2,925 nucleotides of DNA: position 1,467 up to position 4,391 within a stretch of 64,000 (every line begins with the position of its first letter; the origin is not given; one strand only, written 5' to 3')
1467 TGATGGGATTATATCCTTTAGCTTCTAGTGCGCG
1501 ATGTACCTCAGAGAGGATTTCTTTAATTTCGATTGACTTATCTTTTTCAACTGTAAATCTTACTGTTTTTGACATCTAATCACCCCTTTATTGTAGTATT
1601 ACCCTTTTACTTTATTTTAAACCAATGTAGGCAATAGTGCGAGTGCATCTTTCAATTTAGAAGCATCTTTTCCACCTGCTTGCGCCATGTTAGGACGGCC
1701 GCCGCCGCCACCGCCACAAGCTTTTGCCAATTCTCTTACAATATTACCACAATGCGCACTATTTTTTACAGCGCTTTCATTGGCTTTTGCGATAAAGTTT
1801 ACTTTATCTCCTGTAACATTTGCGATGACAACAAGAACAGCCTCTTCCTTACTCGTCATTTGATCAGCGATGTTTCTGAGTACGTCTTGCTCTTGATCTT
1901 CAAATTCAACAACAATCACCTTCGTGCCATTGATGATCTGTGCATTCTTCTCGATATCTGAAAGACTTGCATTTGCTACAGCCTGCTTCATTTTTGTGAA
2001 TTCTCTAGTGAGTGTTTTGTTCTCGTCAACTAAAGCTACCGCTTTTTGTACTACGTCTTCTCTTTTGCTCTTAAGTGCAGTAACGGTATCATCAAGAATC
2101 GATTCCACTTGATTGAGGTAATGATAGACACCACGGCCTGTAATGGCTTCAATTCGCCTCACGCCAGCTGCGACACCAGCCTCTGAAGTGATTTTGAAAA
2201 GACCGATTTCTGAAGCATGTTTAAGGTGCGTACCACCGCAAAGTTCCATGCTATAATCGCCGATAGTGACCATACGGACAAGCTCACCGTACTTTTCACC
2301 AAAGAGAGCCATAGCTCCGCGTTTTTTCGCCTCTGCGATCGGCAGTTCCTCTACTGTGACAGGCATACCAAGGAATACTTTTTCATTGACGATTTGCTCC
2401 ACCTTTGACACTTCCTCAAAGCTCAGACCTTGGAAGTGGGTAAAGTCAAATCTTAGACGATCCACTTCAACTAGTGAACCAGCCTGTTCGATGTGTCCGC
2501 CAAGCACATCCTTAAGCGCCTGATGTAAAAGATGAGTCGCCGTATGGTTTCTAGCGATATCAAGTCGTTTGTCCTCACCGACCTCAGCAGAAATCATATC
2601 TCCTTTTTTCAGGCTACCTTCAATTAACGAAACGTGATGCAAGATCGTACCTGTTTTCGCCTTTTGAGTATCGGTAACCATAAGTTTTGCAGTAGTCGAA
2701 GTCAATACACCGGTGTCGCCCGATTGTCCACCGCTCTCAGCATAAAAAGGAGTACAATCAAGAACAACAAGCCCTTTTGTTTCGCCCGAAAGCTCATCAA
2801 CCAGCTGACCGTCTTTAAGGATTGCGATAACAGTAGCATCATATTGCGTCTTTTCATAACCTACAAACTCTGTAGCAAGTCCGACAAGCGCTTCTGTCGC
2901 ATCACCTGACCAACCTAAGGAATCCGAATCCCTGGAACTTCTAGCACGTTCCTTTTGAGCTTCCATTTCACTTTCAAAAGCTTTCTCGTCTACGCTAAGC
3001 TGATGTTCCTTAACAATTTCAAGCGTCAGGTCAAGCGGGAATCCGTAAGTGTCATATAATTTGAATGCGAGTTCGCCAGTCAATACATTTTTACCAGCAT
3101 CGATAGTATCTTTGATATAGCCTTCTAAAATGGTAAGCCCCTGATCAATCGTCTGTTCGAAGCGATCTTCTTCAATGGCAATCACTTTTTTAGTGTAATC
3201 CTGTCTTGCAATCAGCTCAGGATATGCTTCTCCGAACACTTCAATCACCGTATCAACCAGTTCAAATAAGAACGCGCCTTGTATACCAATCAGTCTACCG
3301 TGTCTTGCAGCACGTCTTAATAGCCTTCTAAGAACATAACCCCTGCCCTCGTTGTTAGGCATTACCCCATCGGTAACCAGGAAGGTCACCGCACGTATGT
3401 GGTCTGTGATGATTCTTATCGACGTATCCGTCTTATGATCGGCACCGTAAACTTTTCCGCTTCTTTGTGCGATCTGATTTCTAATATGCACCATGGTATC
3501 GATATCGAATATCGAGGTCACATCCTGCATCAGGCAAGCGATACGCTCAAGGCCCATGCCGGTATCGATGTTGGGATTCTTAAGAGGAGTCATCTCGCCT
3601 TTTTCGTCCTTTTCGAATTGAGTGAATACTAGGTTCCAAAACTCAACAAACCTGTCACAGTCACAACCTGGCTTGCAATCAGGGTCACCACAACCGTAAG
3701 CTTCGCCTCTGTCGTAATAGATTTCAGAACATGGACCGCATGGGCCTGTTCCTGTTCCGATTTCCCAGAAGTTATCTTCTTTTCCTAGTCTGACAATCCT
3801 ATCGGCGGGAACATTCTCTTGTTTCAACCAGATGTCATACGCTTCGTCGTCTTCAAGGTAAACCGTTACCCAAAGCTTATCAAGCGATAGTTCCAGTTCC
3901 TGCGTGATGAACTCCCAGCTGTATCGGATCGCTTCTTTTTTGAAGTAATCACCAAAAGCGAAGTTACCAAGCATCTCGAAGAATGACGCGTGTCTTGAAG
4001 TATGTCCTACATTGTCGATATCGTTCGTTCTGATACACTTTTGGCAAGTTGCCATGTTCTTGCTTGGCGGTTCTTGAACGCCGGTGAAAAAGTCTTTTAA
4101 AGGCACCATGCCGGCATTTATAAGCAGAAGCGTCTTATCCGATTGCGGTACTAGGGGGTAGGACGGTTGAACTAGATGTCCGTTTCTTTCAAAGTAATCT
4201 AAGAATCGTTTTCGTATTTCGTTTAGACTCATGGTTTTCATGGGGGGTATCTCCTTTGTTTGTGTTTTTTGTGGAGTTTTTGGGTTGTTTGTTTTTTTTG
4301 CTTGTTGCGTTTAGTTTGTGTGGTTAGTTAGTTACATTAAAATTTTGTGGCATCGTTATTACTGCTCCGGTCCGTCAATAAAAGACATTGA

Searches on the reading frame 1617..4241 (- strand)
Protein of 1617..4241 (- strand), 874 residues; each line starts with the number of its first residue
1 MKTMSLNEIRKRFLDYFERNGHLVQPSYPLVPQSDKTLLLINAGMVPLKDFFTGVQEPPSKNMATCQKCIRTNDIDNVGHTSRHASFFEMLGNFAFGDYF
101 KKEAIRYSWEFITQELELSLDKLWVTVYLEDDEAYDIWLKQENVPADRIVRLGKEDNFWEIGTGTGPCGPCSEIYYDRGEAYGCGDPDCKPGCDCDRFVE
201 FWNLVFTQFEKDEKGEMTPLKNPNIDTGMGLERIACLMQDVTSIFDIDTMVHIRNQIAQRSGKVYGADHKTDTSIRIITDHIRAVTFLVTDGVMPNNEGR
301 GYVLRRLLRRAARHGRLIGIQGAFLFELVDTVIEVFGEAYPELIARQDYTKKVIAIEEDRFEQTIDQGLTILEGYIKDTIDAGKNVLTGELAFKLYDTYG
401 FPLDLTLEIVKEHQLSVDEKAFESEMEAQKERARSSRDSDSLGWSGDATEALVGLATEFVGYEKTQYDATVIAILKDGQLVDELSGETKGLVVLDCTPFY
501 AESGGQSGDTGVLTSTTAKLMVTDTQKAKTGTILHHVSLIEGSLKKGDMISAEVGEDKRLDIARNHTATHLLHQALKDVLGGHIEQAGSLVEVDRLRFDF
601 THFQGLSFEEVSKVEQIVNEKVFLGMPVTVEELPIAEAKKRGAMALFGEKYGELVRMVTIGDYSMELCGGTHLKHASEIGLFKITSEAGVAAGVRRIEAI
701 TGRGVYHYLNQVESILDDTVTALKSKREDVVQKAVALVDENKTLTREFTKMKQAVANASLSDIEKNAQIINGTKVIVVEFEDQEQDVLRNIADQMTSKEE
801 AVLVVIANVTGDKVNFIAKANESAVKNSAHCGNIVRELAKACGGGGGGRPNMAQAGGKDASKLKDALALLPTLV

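Call 70: search_protein_families(library=pfam, proteins=[window:1617-4241:-], max_evalue=0.00001)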
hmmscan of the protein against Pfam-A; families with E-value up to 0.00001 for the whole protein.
window:1617-4241:- (874 aa): 3 families
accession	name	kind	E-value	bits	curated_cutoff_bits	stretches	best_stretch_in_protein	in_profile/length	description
PF01411.24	tRNA-synt_2c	-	2.6e-202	673.7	30.3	1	8-556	1-550/552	tRNA synthetases class II (A)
PF07973.19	tRNA_SAD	-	1.6e-17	63.7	24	1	655-698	1-44/44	Threonyl and Alanyl tRNA synthetase second additional domain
PF02272.25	DHHA1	-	1.9e-17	64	25.9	1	772-870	1-96/102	DHHA1 domain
